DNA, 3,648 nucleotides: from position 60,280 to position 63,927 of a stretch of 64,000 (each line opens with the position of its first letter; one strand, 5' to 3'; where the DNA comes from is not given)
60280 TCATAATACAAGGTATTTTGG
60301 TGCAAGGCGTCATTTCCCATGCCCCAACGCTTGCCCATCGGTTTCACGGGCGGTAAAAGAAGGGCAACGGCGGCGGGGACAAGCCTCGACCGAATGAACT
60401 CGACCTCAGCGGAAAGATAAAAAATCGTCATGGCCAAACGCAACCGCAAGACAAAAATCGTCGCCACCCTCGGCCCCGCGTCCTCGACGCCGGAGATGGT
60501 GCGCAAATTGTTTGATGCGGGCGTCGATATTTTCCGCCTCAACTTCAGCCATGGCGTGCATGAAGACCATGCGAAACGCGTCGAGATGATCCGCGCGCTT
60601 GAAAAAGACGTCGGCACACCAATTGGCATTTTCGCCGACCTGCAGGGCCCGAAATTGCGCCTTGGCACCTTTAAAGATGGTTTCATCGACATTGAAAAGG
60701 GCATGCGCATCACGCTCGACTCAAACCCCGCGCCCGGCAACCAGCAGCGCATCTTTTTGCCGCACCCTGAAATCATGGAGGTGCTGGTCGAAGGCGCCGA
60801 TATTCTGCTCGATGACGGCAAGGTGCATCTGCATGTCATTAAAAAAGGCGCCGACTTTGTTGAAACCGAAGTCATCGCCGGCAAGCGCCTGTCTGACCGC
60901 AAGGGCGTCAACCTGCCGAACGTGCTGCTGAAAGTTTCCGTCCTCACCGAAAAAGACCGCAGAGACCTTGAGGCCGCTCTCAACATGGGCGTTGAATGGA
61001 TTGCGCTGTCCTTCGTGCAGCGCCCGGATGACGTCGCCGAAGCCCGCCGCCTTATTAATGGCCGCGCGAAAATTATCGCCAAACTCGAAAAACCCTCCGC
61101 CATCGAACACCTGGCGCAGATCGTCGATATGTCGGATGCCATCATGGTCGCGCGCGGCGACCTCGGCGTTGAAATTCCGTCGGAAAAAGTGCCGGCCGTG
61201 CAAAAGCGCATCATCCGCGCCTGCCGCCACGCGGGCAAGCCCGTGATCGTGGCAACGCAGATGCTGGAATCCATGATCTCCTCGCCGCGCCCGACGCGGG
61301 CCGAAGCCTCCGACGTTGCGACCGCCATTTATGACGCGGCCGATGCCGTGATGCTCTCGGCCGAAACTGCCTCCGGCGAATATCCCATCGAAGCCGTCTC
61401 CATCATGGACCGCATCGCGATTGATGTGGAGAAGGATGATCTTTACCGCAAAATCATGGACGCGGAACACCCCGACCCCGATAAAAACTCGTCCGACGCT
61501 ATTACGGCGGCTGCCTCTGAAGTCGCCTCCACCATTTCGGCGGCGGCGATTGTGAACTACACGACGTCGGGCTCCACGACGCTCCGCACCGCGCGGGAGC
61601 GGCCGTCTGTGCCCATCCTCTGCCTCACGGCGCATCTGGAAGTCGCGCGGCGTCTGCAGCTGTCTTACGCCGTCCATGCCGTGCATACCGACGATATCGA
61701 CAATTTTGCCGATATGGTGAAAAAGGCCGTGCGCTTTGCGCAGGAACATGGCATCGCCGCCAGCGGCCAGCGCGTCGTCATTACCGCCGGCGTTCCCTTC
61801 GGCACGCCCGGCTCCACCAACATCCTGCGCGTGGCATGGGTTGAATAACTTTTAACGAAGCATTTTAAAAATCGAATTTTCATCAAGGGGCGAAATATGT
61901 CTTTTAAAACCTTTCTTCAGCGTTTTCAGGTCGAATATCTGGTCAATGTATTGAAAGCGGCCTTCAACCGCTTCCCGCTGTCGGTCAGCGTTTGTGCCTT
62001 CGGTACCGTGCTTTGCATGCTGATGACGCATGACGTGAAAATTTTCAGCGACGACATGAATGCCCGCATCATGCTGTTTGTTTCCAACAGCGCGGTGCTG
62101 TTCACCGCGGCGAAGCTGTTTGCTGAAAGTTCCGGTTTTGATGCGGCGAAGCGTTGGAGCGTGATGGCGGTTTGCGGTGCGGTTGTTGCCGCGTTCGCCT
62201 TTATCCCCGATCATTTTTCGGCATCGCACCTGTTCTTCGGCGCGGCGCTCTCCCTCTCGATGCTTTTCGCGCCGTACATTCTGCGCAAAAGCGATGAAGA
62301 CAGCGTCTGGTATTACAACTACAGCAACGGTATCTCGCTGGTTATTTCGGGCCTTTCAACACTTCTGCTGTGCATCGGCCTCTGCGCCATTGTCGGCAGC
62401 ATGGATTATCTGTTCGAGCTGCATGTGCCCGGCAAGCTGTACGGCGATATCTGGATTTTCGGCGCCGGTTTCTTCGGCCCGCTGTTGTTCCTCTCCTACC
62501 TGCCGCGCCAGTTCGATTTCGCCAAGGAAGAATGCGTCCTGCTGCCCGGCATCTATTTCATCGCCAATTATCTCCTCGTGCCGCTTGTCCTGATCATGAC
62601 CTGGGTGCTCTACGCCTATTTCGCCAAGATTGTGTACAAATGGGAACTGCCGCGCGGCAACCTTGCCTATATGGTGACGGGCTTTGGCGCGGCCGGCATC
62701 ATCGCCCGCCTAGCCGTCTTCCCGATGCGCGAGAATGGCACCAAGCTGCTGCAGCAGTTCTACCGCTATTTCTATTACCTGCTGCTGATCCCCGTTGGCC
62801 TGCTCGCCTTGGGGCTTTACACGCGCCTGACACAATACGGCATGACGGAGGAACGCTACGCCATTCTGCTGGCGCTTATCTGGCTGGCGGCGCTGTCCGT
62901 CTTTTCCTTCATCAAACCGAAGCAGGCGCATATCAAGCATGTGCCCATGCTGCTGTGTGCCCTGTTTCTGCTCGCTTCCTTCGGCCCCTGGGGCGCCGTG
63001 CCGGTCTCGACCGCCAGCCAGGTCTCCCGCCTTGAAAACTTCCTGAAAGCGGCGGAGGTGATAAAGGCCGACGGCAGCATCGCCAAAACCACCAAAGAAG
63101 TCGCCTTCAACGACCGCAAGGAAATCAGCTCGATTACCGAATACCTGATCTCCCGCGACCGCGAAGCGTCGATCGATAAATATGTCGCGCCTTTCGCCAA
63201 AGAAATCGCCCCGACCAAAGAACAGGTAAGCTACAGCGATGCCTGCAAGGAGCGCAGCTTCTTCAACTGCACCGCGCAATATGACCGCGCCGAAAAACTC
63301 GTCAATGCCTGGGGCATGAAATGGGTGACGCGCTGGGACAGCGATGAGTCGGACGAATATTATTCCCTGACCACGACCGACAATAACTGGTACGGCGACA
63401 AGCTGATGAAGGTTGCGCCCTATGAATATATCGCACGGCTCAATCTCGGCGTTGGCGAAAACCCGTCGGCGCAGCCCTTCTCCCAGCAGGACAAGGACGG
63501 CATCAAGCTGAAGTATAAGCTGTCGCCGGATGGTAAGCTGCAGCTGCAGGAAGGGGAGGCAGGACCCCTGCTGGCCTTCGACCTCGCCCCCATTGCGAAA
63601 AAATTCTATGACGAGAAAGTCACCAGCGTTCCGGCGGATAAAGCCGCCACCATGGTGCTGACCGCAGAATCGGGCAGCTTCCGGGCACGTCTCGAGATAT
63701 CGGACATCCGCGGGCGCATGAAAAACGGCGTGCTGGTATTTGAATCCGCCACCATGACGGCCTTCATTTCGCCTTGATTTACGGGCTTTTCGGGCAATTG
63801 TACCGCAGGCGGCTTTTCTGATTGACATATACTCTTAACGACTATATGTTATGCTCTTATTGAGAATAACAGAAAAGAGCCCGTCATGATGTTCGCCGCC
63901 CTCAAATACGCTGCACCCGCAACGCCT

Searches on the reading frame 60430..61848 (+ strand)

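Call 15: search_protein_families(library=pfam, proteins=[window:60430-61848:+], max_evalue=0.001)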
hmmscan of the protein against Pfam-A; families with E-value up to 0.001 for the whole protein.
window:60430-61848:+ (472 aa): 2 families
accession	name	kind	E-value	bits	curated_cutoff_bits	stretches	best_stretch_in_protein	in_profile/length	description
PF00224.27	PK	-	1.1e-110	370.2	30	1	6-323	2-328/328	Pyruvate kinase, barrel domain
PF02887.21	PK_C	-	1.3e-32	112.7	28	1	356-468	1-113/114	Pyruvate kinase, alpha/beta domain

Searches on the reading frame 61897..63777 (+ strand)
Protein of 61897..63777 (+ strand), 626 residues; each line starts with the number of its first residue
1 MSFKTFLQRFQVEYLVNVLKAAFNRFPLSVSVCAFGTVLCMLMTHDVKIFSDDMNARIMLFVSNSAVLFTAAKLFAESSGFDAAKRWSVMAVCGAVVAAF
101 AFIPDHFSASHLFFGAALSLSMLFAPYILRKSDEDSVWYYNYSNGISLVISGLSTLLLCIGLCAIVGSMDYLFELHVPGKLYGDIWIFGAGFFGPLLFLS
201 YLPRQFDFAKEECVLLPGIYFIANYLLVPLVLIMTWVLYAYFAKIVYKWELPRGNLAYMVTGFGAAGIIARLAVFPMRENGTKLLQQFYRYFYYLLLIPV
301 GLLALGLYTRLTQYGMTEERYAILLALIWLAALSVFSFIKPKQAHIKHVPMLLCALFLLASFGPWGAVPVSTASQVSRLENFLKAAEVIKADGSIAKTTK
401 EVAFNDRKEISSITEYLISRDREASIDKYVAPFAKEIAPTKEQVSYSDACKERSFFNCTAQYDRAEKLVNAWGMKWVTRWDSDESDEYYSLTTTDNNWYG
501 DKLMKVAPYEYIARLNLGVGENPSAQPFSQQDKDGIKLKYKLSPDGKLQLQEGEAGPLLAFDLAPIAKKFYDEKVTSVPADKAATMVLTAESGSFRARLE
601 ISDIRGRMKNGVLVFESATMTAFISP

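Call 15: search_protein_families(library=pfam, proteins=[window:61897-63777:+], max_evalue=0.001)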
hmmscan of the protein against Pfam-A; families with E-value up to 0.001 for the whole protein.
window:61897-63777:+ (626 aa): 1 family
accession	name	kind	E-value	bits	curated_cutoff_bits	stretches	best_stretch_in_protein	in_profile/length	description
PF13687.11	DUF4153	-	8.5e-22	78.3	27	1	63-366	22-337/373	Domain of unknown function (DUF4153)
